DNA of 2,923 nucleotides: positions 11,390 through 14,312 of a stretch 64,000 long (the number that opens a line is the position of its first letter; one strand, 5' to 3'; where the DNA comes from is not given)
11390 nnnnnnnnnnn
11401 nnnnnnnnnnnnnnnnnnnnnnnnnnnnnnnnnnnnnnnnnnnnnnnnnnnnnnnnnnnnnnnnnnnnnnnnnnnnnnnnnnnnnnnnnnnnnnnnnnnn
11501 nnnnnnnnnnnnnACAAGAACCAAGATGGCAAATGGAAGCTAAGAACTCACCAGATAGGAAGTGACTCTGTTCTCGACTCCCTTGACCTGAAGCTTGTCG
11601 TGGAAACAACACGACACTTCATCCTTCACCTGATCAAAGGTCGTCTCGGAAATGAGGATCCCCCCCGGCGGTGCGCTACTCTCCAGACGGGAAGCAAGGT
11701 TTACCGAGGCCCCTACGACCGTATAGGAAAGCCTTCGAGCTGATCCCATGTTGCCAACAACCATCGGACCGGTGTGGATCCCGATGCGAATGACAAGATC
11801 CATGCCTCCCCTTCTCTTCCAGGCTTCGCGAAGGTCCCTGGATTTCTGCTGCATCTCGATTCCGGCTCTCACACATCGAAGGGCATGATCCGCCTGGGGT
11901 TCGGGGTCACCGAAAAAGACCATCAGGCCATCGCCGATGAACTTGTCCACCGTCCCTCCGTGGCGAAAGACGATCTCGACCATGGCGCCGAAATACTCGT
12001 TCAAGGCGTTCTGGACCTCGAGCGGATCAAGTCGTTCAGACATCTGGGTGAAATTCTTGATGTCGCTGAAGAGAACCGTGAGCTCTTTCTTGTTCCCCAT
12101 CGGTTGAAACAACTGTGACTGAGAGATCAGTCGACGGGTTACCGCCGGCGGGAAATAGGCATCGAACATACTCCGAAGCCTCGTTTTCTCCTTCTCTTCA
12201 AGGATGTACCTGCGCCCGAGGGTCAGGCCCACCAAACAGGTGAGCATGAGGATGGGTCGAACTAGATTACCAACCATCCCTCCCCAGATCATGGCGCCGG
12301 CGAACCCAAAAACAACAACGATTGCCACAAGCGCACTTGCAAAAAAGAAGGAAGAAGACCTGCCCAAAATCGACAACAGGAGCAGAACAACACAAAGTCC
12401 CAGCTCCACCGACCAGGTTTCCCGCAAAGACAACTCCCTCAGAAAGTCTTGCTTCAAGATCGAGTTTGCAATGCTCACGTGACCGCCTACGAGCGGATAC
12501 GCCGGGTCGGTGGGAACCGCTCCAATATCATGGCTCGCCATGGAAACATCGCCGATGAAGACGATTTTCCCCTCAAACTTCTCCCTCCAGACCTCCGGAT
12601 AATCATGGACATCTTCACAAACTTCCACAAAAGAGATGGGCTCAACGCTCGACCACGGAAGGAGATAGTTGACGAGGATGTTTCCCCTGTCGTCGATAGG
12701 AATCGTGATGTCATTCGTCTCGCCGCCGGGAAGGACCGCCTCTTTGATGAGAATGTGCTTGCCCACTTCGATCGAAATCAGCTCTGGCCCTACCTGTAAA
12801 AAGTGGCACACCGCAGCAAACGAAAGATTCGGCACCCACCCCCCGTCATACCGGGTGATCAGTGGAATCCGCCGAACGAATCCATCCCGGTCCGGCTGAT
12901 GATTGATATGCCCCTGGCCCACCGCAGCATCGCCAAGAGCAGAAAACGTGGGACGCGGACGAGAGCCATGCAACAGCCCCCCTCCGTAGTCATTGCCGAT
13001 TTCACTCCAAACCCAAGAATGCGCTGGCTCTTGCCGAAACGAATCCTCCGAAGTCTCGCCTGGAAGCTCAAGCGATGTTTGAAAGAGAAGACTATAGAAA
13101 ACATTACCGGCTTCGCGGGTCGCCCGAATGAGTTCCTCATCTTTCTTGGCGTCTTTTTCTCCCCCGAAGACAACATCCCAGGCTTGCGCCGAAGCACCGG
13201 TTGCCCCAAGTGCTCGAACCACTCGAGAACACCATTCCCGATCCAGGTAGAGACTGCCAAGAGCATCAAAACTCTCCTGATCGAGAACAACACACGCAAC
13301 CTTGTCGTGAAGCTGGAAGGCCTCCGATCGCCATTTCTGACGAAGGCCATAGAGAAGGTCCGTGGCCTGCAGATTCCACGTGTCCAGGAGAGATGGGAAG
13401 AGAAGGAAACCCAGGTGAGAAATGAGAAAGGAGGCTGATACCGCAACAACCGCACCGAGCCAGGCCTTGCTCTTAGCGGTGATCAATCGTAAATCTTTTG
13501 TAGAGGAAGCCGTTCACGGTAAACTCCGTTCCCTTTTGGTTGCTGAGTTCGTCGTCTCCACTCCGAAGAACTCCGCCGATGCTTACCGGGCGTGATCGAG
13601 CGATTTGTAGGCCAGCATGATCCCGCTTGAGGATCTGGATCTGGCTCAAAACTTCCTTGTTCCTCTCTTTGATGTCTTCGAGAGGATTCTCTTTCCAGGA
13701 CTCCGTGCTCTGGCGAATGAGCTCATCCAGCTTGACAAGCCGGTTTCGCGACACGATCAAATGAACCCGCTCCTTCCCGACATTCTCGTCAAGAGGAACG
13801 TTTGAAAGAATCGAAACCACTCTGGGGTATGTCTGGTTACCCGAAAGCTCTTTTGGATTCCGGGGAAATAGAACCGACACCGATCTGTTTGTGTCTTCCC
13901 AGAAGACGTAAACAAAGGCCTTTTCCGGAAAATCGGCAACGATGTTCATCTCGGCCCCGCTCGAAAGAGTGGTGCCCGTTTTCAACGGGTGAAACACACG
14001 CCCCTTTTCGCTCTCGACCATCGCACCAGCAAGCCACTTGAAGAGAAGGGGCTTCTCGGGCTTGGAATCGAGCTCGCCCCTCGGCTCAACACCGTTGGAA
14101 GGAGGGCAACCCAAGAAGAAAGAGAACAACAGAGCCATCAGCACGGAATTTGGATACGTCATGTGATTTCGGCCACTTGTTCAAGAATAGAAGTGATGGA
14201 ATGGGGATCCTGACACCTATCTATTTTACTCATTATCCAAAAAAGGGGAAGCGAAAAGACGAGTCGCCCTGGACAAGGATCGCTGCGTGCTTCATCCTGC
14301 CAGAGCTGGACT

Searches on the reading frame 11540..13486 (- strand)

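Call 18: search_protein_families(library=pfam, proteins=[window:11540-13486:-], max_evalue=0.001)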
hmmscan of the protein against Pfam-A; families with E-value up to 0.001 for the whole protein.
window:11540-13486:- (648 aa): 2 families
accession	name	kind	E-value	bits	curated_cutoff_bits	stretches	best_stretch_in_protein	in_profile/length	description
PF05226.16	CHASE2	-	1.4e-35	123.5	26.3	1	27-371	9-252/257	CHASE2 domain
PF00211.25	Guanylate_cyc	-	7e-33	114.2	21.9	1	465-646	5-181/183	Adenylate and Guanylate cyclase catalytic domain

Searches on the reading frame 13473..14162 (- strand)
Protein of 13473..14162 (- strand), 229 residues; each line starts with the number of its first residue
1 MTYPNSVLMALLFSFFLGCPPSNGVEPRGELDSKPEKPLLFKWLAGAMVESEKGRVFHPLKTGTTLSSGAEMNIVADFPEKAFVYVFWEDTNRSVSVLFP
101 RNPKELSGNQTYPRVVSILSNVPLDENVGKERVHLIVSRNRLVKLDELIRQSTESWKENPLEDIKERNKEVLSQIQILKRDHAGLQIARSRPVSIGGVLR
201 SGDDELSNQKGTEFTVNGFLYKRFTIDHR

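Call 105: search_protein_families(library=pfam, proteins=[window:13473-14162:-], max_evalue=0.001)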
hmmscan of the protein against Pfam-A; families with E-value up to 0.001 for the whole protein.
window:13473-14162:- (229 aa): 1 family
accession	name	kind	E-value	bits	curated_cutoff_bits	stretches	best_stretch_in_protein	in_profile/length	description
PF14326.11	DUF4384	-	0.00031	21.2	27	1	67-140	3-80/81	Domain of unknown function (DUF4384)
